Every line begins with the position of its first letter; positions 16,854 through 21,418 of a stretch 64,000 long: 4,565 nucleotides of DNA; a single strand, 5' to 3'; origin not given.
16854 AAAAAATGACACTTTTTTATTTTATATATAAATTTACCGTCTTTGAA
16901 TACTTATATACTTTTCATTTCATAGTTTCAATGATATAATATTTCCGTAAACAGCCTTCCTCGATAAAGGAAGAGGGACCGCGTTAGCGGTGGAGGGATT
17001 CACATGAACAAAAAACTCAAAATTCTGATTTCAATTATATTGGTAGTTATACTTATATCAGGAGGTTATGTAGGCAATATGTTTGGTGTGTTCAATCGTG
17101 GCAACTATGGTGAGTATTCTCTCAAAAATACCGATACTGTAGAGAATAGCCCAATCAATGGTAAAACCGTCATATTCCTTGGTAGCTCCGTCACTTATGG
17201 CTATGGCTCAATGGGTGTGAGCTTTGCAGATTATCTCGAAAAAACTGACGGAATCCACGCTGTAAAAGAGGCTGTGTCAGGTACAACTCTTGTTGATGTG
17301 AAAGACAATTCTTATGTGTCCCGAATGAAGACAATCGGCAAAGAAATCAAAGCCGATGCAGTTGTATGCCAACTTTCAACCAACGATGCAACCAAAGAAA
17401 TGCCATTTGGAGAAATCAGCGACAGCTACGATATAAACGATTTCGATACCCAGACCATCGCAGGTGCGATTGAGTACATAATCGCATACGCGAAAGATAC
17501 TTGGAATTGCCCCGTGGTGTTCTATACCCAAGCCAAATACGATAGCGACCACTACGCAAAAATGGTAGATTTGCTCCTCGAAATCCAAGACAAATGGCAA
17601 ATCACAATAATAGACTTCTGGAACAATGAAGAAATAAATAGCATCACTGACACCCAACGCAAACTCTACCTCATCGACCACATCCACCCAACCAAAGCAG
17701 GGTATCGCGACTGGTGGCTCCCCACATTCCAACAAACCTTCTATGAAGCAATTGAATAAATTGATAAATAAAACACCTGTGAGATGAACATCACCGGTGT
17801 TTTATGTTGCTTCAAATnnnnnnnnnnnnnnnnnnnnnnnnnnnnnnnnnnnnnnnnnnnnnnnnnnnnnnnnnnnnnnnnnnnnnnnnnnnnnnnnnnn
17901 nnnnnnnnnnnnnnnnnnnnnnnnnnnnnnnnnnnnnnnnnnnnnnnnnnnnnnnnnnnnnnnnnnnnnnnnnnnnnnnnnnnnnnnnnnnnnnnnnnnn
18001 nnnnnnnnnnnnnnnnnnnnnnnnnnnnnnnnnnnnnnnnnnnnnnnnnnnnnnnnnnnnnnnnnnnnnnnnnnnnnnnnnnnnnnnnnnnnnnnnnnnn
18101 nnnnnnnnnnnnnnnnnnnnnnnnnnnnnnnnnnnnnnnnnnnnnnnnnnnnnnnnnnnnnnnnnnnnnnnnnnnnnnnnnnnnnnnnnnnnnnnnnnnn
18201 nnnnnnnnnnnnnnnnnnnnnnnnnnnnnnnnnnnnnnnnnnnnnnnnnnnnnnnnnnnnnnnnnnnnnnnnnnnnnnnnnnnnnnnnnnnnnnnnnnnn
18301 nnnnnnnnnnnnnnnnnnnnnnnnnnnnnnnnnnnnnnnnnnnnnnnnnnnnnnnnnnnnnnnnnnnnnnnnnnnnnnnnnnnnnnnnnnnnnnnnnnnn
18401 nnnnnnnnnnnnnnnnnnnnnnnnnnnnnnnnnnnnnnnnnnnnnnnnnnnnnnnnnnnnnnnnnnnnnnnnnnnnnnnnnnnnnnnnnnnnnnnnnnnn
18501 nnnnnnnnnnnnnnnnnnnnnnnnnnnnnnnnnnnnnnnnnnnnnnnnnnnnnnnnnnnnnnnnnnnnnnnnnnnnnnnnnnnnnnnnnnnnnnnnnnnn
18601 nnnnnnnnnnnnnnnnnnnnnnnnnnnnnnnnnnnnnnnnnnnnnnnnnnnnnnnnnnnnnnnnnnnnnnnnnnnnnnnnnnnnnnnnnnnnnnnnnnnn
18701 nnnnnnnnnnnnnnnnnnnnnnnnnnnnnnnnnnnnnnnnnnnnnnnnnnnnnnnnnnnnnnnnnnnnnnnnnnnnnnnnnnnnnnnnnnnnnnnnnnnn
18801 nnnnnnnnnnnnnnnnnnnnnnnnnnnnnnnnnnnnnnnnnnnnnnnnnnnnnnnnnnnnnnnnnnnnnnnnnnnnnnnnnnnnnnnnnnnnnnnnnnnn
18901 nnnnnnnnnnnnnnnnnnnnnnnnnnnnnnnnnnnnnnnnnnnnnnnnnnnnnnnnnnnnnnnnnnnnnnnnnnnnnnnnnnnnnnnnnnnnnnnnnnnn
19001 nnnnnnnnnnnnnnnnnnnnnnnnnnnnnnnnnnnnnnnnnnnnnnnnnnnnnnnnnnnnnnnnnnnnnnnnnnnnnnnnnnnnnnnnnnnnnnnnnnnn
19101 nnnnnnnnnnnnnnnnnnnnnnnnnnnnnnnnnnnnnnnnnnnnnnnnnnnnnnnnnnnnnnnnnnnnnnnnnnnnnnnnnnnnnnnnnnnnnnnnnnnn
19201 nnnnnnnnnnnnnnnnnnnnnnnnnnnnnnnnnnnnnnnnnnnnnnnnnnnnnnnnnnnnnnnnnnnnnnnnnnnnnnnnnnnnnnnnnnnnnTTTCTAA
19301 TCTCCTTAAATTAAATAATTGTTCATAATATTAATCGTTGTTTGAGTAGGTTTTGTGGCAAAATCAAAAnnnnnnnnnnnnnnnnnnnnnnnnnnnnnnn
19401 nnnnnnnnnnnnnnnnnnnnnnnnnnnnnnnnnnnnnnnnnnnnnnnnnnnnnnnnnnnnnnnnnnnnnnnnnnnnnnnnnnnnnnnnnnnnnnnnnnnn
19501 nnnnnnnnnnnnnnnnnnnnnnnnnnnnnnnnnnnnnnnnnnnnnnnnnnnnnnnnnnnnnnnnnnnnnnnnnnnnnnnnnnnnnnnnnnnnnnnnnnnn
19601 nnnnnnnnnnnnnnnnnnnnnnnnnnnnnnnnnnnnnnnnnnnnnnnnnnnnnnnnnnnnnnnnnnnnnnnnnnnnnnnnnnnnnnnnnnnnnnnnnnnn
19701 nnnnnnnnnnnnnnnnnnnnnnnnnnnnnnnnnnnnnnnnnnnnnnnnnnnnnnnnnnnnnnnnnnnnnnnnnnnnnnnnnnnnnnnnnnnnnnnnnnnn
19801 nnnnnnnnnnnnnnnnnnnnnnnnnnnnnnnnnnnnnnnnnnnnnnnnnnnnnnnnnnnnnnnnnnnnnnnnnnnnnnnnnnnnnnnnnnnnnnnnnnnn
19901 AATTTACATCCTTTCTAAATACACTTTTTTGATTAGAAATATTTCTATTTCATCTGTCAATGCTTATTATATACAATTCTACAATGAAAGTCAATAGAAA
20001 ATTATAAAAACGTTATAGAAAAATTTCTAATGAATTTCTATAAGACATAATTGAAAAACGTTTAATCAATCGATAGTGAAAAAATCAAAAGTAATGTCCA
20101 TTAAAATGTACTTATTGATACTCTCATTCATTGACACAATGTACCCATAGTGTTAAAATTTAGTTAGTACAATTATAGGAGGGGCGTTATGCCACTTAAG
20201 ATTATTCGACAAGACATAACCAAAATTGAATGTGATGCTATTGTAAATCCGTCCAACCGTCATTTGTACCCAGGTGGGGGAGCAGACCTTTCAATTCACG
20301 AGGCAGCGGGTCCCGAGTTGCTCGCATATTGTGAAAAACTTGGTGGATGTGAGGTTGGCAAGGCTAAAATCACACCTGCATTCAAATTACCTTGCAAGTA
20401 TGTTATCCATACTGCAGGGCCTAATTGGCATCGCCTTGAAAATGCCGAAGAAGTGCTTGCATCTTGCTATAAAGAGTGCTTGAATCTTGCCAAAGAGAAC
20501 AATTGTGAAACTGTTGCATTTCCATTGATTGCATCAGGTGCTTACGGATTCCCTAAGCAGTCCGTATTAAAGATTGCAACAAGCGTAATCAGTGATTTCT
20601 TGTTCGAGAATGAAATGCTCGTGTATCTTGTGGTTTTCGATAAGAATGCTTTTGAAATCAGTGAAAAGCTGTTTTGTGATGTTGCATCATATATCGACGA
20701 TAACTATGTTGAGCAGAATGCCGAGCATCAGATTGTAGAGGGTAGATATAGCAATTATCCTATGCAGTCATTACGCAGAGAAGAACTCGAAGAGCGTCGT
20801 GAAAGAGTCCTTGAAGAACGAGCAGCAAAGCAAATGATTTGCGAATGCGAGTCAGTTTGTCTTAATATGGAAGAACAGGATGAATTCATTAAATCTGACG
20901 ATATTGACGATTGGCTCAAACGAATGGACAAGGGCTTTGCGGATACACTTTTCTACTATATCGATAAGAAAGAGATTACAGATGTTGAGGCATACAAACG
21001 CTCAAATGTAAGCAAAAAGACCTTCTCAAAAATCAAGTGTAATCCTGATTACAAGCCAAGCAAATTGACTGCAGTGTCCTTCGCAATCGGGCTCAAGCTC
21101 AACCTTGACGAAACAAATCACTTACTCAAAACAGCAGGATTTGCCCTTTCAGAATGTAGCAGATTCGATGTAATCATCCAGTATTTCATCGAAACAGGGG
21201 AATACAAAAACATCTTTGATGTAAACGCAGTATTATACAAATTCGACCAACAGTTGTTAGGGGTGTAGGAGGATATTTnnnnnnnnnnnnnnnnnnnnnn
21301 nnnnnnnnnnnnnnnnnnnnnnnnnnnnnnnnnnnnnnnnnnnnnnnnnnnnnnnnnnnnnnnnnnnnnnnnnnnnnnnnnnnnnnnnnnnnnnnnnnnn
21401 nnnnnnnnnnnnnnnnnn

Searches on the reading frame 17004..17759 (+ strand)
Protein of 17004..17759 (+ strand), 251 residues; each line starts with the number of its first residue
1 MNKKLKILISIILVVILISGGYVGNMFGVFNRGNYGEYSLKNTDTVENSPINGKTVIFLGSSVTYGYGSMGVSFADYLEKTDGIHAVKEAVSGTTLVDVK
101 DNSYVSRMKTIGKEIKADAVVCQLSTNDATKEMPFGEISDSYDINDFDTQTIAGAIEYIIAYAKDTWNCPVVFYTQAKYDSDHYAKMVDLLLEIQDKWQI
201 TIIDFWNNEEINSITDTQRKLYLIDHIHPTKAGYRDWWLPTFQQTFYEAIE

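Call 78: search_protein_families(library=pfam, proteins=[window:17004-17759:+], max_evalue=0.001)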
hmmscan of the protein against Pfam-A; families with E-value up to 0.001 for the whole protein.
window:17004-17759:+ (251 aa): 3 families
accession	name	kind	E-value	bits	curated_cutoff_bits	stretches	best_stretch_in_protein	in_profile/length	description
PF13472.12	Lipase_GDSL_2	-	1.1e-12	49.2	32.9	1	58-235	1-177/178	GDSL-like Lipase/Acylhydrolase family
PF00657.28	Lipase_GDSL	-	1.4e-09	38.8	23.6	1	56-235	1-202/208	GDSL-like Lipase/Acylhydrolase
PF04311.20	DUF459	-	0.00044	20.1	27.2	0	56-196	2-136/197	Protein of unknown function (DUF459)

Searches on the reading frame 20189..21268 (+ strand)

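Call 48: search_protein_families(library=pfam, proteins=[window:20189-21268:+], max_evalue=0.001)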
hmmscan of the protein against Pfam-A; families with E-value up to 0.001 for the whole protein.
window:20189-21268:+ (359 aa): 1 family
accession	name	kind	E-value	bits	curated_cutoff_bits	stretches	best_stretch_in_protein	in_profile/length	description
PF01661.27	Macro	-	1.7e-40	138.1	22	1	19-130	1-118/118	Macro domain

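Call 49: search_protein_families(library=padloc, proteins=[window:20189-21268:+], max_evalue=0.001)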
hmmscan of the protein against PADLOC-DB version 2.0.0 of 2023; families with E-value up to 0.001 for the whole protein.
window:20189-21268:+ (359 aa): 0 families
